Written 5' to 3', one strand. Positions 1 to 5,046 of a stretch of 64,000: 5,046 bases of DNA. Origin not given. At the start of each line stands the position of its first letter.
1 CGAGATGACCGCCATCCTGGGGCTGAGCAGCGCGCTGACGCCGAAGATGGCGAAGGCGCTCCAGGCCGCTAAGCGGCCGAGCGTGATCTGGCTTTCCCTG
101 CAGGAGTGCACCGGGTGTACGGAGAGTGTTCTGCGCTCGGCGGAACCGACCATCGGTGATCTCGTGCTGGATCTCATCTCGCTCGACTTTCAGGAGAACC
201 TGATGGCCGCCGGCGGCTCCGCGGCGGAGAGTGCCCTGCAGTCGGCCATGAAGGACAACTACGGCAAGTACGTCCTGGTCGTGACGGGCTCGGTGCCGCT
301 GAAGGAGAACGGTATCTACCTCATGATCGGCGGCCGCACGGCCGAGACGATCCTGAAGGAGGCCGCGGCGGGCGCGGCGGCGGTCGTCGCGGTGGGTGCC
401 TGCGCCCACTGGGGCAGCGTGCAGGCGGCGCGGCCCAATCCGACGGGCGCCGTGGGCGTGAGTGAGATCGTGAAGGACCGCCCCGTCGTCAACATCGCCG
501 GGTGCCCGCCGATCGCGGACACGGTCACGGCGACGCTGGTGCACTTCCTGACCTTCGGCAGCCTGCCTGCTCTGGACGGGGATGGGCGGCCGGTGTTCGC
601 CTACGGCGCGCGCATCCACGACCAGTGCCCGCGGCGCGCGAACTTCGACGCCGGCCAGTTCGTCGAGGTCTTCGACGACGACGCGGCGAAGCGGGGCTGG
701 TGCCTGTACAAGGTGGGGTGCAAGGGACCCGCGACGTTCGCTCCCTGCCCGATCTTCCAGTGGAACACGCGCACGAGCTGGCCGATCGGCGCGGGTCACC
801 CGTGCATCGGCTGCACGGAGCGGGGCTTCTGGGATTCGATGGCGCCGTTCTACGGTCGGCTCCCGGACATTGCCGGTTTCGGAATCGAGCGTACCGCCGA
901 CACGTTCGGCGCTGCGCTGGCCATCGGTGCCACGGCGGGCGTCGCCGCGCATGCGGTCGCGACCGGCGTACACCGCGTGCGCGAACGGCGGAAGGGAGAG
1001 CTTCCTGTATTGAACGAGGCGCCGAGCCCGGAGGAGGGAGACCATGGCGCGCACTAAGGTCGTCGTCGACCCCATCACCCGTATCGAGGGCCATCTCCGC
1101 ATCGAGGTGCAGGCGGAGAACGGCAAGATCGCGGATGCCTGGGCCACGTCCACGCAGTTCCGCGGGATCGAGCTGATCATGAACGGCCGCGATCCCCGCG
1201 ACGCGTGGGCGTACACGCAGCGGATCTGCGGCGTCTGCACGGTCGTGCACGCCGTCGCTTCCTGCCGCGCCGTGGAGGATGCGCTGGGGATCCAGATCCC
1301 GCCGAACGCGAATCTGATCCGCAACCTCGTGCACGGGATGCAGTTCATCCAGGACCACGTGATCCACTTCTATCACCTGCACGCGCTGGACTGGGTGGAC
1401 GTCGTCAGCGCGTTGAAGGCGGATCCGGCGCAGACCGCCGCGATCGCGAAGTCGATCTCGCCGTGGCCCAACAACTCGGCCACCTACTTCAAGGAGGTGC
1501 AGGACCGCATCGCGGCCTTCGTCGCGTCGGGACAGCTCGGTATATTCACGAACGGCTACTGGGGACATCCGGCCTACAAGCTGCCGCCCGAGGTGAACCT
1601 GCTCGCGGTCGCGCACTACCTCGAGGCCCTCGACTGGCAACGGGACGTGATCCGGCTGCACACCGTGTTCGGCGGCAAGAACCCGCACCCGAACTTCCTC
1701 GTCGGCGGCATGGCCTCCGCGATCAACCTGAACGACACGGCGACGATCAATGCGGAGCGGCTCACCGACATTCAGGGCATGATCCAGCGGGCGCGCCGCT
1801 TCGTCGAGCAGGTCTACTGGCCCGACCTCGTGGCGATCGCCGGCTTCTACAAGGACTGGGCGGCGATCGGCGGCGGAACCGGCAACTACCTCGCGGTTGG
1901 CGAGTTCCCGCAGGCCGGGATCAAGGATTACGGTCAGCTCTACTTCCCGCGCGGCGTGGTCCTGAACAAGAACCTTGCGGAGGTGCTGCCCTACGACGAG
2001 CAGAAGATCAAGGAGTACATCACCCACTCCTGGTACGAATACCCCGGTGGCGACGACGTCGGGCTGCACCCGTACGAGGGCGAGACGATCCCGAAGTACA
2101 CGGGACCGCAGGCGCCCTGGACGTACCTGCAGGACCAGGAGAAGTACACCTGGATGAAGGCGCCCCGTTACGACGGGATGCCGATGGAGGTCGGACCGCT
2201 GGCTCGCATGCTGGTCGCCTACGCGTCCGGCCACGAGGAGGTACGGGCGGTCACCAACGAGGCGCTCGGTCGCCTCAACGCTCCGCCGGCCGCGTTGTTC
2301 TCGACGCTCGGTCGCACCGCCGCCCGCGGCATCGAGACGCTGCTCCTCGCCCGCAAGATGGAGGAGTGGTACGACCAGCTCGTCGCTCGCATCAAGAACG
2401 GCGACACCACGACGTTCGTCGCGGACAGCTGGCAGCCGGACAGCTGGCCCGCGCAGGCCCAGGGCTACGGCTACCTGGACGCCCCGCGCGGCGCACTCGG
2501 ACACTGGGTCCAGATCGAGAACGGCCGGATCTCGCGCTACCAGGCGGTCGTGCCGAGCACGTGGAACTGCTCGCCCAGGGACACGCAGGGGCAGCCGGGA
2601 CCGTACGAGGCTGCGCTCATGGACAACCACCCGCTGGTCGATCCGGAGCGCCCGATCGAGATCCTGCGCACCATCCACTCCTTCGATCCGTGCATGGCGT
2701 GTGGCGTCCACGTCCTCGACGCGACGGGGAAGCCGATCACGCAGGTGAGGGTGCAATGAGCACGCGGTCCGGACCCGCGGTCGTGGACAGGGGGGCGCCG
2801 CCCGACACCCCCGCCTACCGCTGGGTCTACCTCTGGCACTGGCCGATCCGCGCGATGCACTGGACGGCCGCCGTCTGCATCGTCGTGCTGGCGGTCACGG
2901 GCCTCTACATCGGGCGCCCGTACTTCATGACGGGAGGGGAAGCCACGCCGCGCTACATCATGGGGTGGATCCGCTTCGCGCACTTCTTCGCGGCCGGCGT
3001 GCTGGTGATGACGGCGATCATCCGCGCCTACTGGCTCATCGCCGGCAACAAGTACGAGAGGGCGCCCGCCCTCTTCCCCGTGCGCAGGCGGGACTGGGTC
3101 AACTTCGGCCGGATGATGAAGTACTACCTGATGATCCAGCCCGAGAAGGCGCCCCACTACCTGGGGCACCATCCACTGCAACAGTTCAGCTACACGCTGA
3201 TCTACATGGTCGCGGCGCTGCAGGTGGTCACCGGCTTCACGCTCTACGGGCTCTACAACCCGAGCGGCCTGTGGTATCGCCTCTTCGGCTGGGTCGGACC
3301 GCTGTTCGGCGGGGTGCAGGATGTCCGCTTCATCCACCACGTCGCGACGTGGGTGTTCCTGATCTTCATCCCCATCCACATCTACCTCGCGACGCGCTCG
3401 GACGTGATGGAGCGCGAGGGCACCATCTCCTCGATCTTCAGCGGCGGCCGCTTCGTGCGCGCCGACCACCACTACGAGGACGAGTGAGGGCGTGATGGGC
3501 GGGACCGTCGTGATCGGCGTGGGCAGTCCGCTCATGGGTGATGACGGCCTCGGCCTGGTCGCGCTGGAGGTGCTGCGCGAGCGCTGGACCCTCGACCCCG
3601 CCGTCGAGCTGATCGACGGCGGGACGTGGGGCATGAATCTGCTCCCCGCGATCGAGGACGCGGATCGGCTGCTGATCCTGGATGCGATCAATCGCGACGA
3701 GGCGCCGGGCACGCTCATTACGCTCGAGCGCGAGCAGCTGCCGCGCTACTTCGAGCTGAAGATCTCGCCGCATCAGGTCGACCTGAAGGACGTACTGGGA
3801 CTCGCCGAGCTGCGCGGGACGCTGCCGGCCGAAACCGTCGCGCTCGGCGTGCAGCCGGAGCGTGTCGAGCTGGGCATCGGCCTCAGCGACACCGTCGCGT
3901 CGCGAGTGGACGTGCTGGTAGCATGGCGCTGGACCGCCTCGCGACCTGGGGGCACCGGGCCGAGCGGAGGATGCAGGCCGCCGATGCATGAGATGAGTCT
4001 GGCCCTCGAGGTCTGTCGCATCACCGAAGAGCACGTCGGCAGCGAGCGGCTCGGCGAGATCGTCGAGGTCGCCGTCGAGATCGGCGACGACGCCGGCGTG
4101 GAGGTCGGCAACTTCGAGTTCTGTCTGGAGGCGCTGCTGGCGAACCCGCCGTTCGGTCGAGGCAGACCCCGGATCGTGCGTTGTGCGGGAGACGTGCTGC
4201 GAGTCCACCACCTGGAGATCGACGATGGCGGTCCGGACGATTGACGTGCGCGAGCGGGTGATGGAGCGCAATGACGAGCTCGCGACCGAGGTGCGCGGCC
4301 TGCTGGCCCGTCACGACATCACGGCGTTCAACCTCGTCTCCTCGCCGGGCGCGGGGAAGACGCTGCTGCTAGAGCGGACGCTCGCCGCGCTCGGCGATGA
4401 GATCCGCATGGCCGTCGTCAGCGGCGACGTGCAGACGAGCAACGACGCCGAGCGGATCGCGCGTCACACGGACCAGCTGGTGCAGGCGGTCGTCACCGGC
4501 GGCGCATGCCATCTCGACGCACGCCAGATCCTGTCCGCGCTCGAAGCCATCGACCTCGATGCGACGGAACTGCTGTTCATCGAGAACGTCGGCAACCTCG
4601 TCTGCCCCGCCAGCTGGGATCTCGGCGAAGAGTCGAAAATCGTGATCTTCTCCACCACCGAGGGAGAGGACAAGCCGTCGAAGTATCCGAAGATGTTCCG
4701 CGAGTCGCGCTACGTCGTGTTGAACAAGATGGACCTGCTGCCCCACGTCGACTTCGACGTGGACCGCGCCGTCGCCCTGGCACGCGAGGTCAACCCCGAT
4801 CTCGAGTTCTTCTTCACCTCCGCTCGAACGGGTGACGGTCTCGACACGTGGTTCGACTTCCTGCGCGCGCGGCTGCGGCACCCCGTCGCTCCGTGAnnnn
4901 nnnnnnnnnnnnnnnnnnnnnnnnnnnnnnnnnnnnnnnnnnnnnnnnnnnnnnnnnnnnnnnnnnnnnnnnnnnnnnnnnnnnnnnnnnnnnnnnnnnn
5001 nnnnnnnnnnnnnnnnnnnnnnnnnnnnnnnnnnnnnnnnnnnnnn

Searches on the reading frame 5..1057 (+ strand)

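Call 9: search_protein_families(library=pfam, proteins=[window:5-1057:+], max_evalue=0.001)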
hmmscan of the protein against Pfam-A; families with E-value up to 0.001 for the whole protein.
window:5-1057:+ (350 aa): 2 families
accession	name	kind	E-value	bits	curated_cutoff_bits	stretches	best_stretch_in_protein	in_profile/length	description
PF14720.11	NiFe_hyd_SSU_C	-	3.3e-34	117.5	27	1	200-283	1-80/80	NiFe/NiFeSe hydrogenase small subunit C-terminal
PF01058.29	Oxidored_q6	-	2.4e-29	102.1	27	1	35-180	1-127/128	NADH ubiquinone oxidoreductase, 20 Kd subunit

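Call 85: search_protein_families(library=ncbifam, proteins=[window:5-1057:+], max_evalue=0.00001)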
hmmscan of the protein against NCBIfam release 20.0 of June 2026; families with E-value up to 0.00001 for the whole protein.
window:5-1057:+ (350 aa): 3 families
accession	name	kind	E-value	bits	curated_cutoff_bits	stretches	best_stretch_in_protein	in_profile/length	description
TIGR00391.1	hydA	subfamily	1e-127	426.3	179.5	1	1-329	27-360/365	hydrogenase small subunit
NF007779.0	PRK10468.1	equivalog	1.8e-98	329.9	659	1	1-275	25-300/372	hydrogenase 2 small subunit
NF045520.1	H2_NiFeSe_small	exception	4.2e-68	230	470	1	3-283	16-312/314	NiFeSe hydrogenase small subunit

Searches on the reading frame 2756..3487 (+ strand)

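Call 85: search_protein_families(library=ncbifam, proteins=[window:2756-3487:+], max_evalue=0.00001)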
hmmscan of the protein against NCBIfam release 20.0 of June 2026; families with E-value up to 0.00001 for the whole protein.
window:2756-3487:+ (243 aa): 3 families
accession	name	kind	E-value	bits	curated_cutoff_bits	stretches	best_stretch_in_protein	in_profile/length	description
TIGR02125.1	CytB-hydogenase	equivalog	3.1e-53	180.4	121.5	1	26-234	2-210/212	Ni/Fe-hydrogenase, b-type cytochrome subunit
NF007551.0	PRK10171.1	equivalog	1.4e-32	113.2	442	1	25-233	12-223/235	Ni/Fe-hydrogenase b-type cytochrome subunit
TIGR01583.1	formate-DH-gamm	equivalog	2.7e-06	27.5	115.85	1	25-232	3-185/204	formate dehydrogenase subunit gamma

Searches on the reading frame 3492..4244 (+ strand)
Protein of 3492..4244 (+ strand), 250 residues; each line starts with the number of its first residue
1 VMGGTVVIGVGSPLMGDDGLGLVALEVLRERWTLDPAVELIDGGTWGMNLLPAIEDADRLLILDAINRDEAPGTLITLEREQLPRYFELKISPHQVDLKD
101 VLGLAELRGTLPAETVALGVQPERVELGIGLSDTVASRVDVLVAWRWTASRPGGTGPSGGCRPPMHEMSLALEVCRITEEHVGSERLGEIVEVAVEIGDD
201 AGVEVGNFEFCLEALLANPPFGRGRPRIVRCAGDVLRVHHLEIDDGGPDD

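Call 9: search_protein_families(library=pfam, proteins=[window:3492-4244:+], max_evalue=0.001)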
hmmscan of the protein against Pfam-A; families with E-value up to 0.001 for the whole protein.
window:3492-4244:+ (250 aa): 2 families
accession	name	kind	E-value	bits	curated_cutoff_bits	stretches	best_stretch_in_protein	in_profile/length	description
PF01750.23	HycI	-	3.9e-28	98.3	23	1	26-143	5-124/130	Hydrogenase maturation protease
PF01155.25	HypA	-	2.2e-07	31.3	28.9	1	165-218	1-54/112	Hydrogenase/urease nickel incorporation, metallochaperone, hypA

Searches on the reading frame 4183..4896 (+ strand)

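Call 9: search_protein_families(library=pfam, proteins=[window:4183-4896:+], max_evalue=0.001)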
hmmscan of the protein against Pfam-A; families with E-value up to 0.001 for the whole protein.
window:4183-4896:+ (237 aa): 1 family
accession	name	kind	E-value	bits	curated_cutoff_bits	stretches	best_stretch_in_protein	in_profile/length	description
PF02492.25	cobW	-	8.7e-23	81.3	20.7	1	50-210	4-179/180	CobW/HypB/UreG, nucleotide-binding domain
